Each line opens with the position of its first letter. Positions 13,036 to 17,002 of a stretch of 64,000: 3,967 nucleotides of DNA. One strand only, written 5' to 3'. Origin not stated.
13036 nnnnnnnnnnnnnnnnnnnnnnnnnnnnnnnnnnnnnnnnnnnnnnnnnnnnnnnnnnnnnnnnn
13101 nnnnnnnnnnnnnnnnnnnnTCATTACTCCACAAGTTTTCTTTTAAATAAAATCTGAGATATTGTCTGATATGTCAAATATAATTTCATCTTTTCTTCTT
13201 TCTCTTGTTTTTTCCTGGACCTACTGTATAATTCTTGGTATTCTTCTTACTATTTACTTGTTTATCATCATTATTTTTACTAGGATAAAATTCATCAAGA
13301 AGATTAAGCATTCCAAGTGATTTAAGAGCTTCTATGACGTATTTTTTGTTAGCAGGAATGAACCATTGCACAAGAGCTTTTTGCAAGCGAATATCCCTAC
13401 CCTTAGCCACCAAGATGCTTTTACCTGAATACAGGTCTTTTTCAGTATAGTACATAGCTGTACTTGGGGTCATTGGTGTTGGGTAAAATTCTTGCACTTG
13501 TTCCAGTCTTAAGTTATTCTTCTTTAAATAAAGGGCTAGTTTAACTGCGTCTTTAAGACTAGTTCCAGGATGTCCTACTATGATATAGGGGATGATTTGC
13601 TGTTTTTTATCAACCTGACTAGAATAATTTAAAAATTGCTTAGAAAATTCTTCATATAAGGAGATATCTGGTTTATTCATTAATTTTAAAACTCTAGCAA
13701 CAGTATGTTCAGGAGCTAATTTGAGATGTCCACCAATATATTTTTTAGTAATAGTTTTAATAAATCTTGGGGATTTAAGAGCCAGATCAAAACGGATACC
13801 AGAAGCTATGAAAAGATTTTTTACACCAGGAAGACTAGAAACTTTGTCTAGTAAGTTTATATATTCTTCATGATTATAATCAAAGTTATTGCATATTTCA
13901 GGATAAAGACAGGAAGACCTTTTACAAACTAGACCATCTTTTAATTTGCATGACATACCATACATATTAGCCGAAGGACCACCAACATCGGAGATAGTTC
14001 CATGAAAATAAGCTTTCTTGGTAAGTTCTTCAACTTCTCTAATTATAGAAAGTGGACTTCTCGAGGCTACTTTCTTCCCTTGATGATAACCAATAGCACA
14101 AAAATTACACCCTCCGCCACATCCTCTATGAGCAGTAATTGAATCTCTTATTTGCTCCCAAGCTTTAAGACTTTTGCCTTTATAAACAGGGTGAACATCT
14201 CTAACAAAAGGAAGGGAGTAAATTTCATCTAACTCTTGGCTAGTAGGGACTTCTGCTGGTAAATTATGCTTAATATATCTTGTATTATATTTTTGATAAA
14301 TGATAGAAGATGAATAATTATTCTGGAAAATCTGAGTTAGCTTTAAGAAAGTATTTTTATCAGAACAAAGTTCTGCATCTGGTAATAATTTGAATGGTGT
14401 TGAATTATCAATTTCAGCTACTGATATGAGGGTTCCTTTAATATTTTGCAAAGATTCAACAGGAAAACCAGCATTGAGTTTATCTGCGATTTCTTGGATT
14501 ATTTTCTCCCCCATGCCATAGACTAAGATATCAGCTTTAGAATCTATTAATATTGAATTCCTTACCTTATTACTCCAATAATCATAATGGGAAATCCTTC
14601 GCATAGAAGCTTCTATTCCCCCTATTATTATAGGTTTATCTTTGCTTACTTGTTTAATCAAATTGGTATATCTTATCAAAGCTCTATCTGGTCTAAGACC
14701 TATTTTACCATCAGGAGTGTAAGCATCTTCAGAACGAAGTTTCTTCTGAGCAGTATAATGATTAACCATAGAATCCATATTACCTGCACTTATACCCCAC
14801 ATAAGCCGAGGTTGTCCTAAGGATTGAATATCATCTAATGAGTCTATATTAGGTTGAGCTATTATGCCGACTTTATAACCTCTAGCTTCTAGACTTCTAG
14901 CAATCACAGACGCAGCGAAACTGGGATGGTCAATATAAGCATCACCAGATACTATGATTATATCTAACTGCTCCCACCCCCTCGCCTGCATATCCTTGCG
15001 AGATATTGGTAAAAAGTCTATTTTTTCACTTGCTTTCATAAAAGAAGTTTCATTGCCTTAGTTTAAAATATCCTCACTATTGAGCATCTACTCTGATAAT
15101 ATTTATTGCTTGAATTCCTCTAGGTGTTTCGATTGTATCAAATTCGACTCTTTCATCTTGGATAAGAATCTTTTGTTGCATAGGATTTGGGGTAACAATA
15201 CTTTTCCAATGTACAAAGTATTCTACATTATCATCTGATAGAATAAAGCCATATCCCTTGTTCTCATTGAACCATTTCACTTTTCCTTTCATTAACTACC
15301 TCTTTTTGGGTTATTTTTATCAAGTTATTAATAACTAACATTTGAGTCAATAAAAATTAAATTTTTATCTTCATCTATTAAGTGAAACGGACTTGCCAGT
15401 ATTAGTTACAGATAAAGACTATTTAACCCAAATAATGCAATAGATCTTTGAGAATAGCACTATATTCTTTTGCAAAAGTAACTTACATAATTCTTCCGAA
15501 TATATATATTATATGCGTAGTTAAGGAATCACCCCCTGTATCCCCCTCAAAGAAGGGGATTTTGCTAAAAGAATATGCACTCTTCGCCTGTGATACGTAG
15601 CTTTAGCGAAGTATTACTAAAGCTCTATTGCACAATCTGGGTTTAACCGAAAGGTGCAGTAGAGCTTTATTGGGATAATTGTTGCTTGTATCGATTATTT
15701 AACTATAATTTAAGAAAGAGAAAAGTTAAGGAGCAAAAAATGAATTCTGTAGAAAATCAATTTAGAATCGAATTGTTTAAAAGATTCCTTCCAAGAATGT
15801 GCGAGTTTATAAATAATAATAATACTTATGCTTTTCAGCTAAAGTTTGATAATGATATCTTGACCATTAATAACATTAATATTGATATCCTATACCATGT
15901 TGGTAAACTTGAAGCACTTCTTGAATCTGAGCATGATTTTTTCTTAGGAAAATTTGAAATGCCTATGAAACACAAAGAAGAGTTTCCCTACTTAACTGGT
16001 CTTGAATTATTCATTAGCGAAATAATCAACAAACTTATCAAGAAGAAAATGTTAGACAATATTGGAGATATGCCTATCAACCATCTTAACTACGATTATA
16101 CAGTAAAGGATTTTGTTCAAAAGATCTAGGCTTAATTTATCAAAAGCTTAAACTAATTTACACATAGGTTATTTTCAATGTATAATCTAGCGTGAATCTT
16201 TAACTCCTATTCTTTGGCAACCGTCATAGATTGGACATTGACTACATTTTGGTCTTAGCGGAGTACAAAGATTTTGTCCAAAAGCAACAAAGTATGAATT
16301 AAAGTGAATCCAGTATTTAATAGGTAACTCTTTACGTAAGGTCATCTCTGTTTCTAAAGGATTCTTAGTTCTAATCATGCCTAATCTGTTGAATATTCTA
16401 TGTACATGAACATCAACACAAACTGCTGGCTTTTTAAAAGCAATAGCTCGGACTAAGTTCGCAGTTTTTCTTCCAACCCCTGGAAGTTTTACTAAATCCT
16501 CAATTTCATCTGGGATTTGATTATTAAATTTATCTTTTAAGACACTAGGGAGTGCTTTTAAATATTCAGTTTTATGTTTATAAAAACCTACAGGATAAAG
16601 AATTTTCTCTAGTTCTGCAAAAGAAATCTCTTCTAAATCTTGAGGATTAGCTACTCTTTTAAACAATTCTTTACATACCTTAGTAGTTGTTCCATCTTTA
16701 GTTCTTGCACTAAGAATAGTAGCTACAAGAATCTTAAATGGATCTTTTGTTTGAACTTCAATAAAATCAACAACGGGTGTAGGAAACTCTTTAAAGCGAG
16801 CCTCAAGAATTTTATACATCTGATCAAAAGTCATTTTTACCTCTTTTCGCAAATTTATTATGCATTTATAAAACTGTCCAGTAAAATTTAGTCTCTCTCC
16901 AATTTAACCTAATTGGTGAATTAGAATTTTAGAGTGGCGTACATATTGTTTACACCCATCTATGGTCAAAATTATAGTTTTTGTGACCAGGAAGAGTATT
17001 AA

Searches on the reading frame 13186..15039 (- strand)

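Call 13: search_protein_families(library=pfam, proteins=[window:13186-15039:-])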
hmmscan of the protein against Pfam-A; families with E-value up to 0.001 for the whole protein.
window:13186-15039:- (617 aa): 3 families
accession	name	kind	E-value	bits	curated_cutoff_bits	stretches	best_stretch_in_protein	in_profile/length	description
PF08497.15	Radical_SAM_N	-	1.6e-120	402.4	25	1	9-300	1-301/301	Radical SAM N-terminal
PF11842.13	DUF3362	-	3.4e-13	50.5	27.6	1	513-580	1-74/151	Domain of unknown function (DUF3362)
PF04055.27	Radical_SAM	-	6.3e-07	30.2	29.5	1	304-502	4-163/166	Radical SAM superfamily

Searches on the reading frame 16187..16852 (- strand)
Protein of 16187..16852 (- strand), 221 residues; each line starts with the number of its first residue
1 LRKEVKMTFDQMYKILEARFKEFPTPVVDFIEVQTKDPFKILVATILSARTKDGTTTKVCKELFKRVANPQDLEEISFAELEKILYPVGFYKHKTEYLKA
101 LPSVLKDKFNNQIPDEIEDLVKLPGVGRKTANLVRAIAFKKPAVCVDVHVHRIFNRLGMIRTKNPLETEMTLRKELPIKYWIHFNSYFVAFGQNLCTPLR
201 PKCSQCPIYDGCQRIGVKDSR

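Call 13: search_protein_families(library=pfam, proteins=[window:16187-16852:-])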
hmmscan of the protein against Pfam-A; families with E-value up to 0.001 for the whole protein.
window:16187-16852:- (221 aa): 4 families
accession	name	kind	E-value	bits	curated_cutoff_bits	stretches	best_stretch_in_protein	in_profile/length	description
PF00730.31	HhH-GPD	-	3e-23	82.7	26.2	1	43-176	1-106/108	HhH-GPD superfamily base excision DNA repair protein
PF00633.29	HHH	-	4.7e-09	36.1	24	1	108-136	1-29/30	Helix-hairpin-helix motif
PF22175.2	Ogg-HhH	-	7e-05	22.9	27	1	33-164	15-149/173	8-oxoguanine DNA glycosylase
PF10576.14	EndIII_4Fe-2S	-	0.00011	22.8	20.5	1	196-212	1-17/17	Iron-sulfur binding domain of endonuclease III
